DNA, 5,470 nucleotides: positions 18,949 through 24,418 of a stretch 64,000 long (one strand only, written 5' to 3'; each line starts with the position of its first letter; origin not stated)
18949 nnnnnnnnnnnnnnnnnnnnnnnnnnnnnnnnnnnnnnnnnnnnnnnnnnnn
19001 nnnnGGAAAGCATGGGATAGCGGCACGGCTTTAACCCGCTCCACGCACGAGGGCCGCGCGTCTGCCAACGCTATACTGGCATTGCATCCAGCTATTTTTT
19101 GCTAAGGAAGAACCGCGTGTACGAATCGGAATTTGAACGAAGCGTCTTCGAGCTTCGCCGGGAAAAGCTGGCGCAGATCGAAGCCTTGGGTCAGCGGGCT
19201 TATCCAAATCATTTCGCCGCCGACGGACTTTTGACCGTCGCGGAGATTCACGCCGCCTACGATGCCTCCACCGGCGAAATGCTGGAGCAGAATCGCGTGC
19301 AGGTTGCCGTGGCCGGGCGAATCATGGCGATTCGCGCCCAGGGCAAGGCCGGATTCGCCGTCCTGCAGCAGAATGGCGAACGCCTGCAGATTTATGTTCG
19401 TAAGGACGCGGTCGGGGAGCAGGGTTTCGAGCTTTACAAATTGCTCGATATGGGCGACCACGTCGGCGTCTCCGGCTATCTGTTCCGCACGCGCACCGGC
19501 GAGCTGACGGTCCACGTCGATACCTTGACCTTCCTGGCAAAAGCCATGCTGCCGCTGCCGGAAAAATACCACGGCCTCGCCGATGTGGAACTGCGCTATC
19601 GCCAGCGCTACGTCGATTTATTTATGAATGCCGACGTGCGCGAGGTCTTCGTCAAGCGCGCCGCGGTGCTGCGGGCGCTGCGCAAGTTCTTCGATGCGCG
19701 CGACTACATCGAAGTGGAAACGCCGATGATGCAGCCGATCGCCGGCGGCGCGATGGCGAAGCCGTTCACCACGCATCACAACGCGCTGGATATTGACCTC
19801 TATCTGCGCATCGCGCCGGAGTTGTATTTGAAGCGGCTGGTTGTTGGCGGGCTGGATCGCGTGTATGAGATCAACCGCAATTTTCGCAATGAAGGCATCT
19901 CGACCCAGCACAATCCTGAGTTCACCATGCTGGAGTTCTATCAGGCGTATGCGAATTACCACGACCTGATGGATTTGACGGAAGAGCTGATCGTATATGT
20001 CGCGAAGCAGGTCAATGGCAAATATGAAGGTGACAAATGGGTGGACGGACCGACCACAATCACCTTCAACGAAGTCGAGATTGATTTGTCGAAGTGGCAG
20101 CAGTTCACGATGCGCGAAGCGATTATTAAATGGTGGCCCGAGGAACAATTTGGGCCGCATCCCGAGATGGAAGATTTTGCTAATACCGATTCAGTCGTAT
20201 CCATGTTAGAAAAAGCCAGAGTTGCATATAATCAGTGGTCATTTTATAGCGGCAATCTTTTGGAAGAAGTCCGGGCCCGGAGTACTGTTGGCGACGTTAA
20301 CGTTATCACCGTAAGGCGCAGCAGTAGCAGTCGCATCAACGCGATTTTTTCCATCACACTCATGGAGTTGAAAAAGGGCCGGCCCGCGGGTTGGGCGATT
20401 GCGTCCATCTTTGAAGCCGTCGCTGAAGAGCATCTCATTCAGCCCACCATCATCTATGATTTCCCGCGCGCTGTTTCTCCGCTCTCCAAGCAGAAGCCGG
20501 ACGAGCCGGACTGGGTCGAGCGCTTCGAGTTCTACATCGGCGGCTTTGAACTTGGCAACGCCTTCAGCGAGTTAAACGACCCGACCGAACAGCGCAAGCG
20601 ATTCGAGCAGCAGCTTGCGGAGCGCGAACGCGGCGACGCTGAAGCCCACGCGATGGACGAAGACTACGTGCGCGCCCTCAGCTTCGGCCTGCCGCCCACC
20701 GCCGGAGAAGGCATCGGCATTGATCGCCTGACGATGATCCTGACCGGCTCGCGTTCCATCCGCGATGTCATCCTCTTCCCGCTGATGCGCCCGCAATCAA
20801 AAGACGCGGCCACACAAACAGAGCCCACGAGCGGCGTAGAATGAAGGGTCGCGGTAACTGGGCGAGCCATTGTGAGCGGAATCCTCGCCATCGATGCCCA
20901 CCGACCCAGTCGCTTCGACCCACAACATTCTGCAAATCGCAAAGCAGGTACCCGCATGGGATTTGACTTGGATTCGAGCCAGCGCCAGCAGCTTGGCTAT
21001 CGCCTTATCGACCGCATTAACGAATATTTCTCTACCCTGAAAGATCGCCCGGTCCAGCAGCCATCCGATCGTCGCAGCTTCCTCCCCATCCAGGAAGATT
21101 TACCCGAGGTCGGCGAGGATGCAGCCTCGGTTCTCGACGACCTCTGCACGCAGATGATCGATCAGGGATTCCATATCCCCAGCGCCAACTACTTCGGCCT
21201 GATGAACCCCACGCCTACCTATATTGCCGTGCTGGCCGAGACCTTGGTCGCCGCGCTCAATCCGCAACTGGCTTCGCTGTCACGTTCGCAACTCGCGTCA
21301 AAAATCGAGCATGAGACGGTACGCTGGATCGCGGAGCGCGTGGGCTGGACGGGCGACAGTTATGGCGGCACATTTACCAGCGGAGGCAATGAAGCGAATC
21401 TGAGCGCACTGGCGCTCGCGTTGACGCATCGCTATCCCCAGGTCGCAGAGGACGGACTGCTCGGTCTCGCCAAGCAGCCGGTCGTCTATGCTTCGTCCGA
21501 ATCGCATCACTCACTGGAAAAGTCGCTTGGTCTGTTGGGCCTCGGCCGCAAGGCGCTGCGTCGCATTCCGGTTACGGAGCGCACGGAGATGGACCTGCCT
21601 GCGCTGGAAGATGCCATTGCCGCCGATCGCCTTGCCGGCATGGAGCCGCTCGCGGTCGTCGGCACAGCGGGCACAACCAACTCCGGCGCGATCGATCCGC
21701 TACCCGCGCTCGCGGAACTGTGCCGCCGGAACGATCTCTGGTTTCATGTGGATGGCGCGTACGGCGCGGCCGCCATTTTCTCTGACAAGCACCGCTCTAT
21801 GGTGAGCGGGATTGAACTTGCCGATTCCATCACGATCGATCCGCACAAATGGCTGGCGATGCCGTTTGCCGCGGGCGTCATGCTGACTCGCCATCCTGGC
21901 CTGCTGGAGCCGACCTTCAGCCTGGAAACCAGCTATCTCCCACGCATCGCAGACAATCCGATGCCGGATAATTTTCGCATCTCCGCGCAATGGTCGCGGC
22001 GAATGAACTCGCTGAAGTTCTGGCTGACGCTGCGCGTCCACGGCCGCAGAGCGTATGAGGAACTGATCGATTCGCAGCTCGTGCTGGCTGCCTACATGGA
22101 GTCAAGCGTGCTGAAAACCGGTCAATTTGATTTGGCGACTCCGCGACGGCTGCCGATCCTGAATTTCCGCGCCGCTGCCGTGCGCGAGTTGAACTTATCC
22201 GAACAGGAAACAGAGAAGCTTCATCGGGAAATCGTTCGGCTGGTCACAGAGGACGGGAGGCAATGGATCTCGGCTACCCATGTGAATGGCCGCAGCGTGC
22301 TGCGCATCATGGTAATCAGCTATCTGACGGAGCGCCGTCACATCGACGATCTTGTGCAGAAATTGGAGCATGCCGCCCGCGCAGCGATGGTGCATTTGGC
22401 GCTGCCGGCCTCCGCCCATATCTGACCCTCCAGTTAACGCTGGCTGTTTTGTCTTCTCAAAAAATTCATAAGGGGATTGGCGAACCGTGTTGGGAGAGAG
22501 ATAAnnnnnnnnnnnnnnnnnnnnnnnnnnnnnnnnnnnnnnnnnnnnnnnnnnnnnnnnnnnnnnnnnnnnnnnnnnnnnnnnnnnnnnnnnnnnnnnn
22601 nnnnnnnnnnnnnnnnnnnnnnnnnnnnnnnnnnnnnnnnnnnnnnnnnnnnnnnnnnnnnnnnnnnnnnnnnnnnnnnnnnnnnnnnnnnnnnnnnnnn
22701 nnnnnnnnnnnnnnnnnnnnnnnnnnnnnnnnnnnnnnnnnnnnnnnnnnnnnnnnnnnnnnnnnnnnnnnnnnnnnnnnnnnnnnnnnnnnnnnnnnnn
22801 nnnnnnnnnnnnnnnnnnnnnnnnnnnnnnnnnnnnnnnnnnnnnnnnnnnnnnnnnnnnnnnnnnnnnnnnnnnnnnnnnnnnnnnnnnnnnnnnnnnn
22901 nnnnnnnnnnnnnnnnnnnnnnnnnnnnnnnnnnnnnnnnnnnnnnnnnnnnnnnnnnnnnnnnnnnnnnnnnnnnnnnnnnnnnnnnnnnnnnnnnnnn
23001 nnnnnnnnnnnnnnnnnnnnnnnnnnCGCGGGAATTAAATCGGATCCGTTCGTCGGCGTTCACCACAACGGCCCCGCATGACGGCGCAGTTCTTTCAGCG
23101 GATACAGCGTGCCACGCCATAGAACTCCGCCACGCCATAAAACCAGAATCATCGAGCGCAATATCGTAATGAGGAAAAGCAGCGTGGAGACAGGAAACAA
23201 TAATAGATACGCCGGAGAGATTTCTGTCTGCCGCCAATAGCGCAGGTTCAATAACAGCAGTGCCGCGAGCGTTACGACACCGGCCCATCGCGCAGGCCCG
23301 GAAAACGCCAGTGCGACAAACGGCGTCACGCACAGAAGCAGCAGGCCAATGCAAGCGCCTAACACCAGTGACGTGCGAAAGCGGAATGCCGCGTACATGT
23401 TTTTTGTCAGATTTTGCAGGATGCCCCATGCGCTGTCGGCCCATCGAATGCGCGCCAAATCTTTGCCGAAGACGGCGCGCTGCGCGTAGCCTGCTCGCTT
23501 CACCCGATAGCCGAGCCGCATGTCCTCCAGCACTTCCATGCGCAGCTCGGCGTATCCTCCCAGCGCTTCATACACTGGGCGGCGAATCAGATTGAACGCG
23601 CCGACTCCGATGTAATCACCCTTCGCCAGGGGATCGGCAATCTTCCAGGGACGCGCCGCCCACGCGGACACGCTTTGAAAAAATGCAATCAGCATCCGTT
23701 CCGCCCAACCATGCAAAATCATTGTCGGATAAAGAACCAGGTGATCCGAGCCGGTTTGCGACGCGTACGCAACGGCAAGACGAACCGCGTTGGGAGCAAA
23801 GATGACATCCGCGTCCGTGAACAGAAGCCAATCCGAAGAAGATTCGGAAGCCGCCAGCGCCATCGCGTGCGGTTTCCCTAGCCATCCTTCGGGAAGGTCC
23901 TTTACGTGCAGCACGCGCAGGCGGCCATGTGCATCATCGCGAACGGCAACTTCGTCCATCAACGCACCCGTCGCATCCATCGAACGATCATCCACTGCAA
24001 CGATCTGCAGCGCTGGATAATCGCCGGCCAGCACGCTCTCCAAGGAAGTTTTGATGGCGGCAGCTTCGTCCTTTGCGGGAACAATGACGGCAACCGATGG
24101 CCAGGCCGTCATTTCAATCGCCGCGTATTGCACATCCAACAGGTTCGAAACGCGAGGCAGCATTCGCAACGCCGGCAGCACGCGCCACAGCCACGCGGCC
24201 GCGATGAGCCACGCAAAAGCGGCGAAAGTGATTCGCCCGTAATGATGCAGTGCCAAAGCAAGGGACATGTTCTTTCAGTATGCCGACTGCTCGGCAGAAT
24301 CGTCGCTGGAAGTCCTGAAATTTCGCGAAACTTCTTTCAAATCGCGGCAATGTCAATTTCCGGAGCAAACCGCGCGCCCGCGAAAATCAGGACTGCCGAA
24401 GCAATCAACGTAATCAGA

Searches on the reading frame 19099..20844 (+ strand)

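Call 78: search_protein_families(library=ncbifam, proteins=[window:19099-20844:+], max_evalue=1e-8)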
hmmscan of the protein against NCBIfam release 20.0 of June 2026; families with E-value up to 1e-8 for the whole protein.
window:19099-20844:+ (581 aa): 15 families
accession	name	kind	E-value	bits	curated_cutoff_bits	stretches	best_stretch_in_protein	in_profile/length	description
NF001756.1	PRK00484.1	subfamily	2.2e-195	650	468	2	17-389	4-357/488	lysine--tRNA ligase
TIGR00499.1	lysS_bact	equivalog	7.7e-187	621.8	427.6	2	17-390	6-365/496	lysine--tRNA ligase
NF009101.0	PRK12445.1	subfamily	6.9e-161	536.2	1026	2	18-372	20-357/505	lysine--tRNA ligase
NF002821.0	PRK02983.1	equivalog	1e-145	487.3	742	2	18-344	623-934/1102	bifunctional lysylphosphatidylglycerol synthetase/lysine--tRNA ligase LysX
TIGR00462.1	genX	equivalog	2.8e-70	237.2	286.9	1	186-560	3-304/304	EF-P lysine aminoacylase EpmA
NF006828.0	PRK09350.1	equivalog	1.3e-62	211.9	264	2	436-563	194-323/325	elongation factor P--(R)-beta-lysine ligase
NF003483.0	PRK05159.1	equivalog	3.7e-42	144.7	353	2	63-311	13-264/438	aspartate--tRNA(Asn) ligase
TIGR00458.1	aspS_nondisc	equivalog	4.6e-42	144.5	368.4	2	66-341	12-283/428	aspartate--tRNA(Asn) ligase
TIGR00459.1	aspS_bact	equivalog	7.2e-41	140.2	373.85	2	67-307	17-262/586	aspartate--tRNA ligase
NF001750.0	PRK00476.1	equivalog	6.1e-37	127.2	443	2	65-308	17-268/590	aspartate--tRNA ligase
NF003037.0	PRK03932.1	equivalog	3.4e-27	95.5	414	1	66-306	16-263/451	asparagine--tRNA ligase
TIGR00457.1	asnS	equivalog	8.8e-26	90.7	342.6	1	64-312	14-271/455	asparagine--tRNA ligase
NF009460.0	PRK12820.1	equivalog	7.4e-23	80.5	1379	1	163-301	153-290/723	bifunctional aspartyl-tRNA synthetase/aspartyl/glutamyl-tRNA amidotransferase subunit C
NF005052.0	PRK06462.1-1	equivalog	5e-21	75.1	368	1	154-311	22-179/353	asparagine synthetase A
NF005054.0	PRK06462.1-4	equivalog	1.5e-14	53.8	309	0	177-313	18-163/318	asparagine synthetase A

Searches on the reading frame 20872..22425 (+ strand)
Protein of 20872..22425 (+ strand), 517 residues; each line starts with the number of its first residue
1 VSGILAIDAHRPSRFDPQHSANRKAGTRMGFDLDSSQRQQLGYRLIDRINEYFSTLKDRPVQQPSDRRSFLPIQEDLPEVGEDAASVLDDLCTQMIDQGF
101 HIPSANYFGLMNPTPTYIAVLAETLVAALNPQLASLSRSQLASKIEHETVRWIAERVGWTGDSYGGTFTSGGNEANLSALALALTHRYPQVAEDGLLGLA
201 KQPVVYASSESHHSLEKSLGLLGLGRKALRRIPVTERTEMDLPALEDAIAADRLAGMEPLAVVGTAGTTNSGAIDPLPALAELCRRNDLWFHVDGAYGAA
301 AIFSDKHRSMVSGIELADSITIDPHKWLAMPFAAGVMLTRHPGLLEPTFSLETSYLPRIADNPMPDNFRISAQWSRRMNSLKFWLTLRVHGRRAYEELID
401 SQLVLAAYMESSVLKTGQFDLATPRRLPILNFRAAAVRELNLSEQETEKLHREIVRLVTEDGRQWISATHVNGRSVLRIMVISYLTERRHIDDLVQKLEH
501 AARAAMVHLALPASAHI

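Call 78: search_protein_families(library=ncbifam, proteins=[window:20872-22425:+], max_evalue=1e-8)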
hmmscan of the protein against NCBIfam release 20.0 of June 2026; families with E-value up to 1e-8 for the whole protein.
window:20872-22425:+ (517 aa): 5 families
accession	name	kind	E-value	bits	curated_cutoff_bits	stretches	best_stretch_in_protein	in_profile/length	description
NF052646.1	DABADecarRhbB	equivalog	5.1e-56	190.2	900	1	68-503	61-483/491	L-2,4-diaminobutyrate decarboxylase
TIGR03799.1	NOD_PanD_pyr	equivalog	2.2e-49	168.2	606.1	1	75-454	60-461/522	pyridoxal-dependent aspartate 1-decarboxylase PanP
TIGR03812.1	tyr_de_CO2_Arch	equivalog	1.5e-30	106.3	299.4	1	100-499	17-373/375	tyrosine decarboxylase MfnA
NF002748.0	PRK02769.1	equivalog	8.1e-15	54.4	305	1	145-341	66-248/382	histidine decarboxylase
TIGR03811.1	tyr_de_CO2_Ent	equivalog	1.6e-13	50.1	905.3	0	211-308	231-335/608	tyrosine decarboxylase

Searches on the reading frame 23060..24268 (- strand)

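Call 77: search_protein_families(library=pfam, proteins=[window:23060-24268:-], max_evalue=0.00001)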
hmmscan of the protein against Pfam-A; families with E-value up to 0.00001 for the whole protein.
window:23060-24268:- (402 aa): 3 families
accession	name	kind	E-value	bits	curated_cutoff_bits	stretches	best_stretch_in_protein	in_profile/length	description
PF00535.33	Glycos_transf_2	-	4e-19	69.6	23.3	1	61-234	2-165/168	Glycosyl transferase family 2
PF13641.12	Glyco_tranf_2_3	-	4.6e-15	56.7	27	1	57-261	1-199/230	Glycosyltransferase like family 2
PF13506.12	Glyco_transf_21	-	1.3e-09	38.2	21.7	1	126-262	12-143/174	Glycosyl transferase family 21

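Call 78: search_protein_families(library=ncbifam, proteins=[window:23060-24268:-], max_evalue=1e-8)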
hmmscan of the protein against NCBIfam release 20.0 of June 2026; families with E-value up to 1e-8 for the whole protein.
window:23060-24268:- (402 aa): 6 families
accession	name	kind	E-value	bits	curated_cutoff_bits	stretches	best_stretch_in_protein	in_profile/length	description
TIGR03469.1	HpnB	hypoth_equivalog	9.6e-43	146.6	379.25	1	19-390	5-385/386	hopene-associated glycosyltransferase HpnB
NF045692.1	OglycostaseCruG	equivalog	9.1e-23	80.8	600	1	50-374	34-365/386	2'-O-glycosyltransferase CruG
TIGR03937.1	PgaC_IcaA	equivalog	2.2e-15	56.6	422.3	1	20-166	8-147/407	poly-beta-1,6-N-acetyl-D-glucosamine synthase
TIGR04283.1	glyco_like_mftF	equivalog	1.7e-12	47.4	182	1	60-263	2-174/221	TIGR04283 family arsenosugar biosynthesis glycosyltransferase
TIGR03965.1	mycofact_glyco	equivalog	9.5e-12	44.5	280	1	47-261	64-268/467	mycofactocin biosynthesis glycosyltransferase MftF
TIGR03472.1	HpnI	equivalog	6.6e-10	38.3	310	0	25-382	15-361/373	bacteriohopanetetrol glucosamine biosynthesis glycosyltransferase HpnI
